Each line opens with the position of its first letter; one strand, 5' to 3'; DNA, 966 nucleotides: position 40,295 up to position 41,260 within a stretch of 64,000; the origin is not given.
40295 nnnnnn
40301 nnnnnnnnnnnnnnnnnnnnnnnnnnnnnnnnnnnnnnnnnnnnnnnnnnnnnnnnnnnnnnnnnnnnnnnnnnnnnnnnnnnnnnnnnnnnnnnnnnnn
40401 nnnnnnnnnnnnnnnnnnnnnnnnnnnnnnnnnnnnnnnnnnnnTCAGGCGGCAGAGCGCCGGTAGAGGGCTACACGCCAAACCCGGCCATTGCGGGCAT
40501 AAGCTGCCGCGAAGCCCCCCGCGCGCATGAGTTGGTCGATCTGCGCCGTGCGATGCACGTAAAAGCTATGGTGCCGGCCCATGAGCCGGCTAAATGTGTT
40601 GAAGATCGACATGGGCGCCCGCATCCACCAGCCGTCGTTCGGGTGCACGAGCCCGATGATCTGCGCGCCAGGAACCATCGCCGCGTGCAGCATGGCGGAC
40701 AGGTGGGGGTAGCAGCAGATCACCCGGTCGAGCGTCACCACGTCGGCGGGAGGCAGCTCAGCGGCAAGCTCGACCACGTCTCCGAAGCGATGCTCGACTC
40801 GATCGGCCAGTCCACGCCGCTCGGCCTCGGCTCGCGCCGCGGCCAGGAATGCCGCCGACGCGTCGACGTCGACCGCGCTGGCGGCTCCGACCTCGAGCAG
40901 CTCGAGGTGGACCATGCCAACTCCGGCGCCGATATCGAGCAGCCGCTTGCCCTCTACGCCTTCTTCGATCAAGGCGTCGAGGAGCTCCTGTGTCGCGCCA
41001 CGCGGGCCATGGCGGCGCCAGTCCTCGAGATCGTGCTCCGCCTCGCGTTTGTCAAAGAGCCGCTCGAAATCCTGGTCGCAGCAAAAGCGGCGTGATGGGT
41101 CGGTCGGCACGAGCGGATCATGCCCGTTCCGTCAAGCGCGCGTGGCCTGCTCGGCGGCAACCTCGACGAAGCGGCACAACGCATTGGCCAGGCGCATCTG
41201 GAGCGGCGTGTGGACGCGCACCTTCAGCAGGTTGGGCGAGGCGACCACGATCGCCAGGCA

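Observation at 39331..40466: DUF3090 translationally coupled to a Cys-based CX5R phosphatase; in other Actinobacteria its partner is reportedly a histidine phosphatase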

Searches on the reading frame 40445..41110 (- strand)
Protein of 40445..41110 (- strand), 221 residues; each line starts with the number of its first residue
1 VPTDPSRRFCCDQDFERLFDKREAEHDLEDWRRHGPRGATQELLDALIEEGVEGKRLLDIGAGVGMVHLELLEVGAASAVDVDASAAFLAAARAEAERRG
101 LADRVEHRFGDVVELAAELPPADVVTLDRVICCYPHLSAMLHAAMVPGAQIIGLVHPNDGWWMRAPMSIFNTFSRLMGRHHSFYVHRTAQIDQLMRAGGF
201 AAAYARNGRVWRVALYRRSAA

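Call 3: search_protein_families(library=pfam, proteins=[window:40445-41110:-], max_evalue=0.01)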
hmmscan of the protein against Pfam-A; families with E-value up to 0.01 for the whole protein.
window:40445-41110:- (221 aa): 8 families
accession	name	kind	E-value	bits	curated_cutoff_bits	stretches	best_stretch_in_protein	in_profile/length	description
PF13489.12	Methyltransf_23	-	3.6e-08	33.8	27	1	40-201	9-160/164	Methyltransferase domain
PF13649.12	Methyltransf_25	-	8.7e-08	33.2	27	1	58-139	2-84/97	Methyltransferase domain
PF13847.12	Methyltransf_31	-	1.2e-07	32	27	1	53-142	3-95/145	Methyltransferase domain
PF08241.18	Methyltransf_11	-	1e-06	29.7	21.2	1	58-141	1-80/95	Methyltransferase domain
PF08242.18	Methyltransf_12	-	4.7e-06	27.7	30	1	58-143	1-87/98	Methyltransferase domain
PF05175.20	MTS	-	0.00013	22.1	23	1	39-114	19-92/170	Methyltransferase small domain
PF12847.13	Methyltransf_18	-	0.00023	21.6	27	1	52-120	13-82/151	Methyltransferase domain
PF06325.19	PrmA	-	0.0013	18.8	22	1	40-114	148-223/296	Ribosomal protein L11 methyltransferase (PrmA)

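Call 4: search_protein_families(library=ncbifam, proteins=[window:40445-41110:-], max_evalue=0.01)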
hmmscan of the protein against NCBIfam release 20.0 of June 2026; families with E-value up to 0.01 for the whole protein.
window:40445-41110:- (221 aa): 21 families
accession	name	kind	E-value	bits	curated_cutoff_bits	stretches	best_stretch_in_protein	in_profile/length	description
NF043040.1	corrin_prot_MT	hypoth_equivalog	5.8e-11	42.2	180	1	38-123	25-110/216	corrinoid protein-associated methyltransferase CpaM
TIGR02021.1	BchM-ChlM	equivalog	3.2e-10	39.8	158.9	1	33-196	34-194/218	magnesium protoporphyrin IX methyltransferase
NF046099.1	RSP_2647_MTase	equivalog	9.3e-10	37.9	600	1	47-137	211-300/391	RSP_2647 family RNA methyltransferase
TIGR04290.1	meth_Rta_06860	hypoth_equivalog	3.1e-08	33.4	300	1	44-129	40-123/226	TIGR04290 family methyltransferase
NF001790.0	PRK00517.3-3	equivalog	4.8e-08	32.7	269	1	39-145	108-215/262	50S ribosomal protein L11 methyltransferase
TIGR01983.1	UbiG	equivalog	1.2e-06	28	102.95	1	50-143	46-138/228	bifunctional 2-polyprenyl-6-hydroxyphenol methylase/3-demethylubiquinol 3-O-methyltransferase UbiG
TIGR03534.1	RF_mod_PrmC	equivalog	9.6e-06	25.2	199.1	1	36-124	69-159/253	peptide chain release factor N(5)-glutamine methyltransferase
NF045667.1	MTase_DVU1556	equivalog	0.00011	21.8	155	1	52-99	21-68/213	DVU_1556 family methyltransferase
NF053839.1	CPFASynBruc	equivalog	0.00017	20.7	600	1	53-115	174-236/410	cyclopropane fatty acid synthase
TIGR00406.1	prmA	equivalog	0.00021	20.8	183.15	1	44-109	150-215/288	50S ribosomal protein L11 methyltransferase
NF008823.0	PRK11873.1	subfamily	0.00023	20.8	263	1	53-136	77-161/272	arsenite methyltransferase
NF050150.1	RiPP_MTase_ApyS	equivalog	0.00048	19.4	400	1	45-122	134-211/323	RiPP biosynthesis methyltransferase ApyS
NF040539.1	AST_met_ArsM_2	exception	0.00054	19.9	240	1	32-121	37-124/262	putative arsinothricin biosynthesis methyltransferase ArsM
TIGR01934.1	MenG_MenH_UbiE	subfamily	0.00091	18.6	158.35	1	50-120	38-105/223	ubiquinone/menaquinone biosynthesis methyltransferase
NF051855.1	GlySarMtaseBact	equivalog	0.0013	18.4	350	1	27-101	30-100/259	glycine/sarcosine N-methyltransferase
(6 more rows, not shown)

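Call 66: search_protein_families(library=padloc, proteins=[window:40445-41110:-], max_evalue=0.001)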
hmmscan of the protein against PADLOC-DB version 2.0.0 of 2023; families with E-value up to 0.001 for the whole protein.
window:40445-41110:- (221 aa): 1 family
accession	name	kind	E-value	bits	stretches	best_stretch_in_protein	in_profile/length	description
PDLC04134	mad2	-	3.9e-09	33.9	1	30-190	266-424/492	mads_2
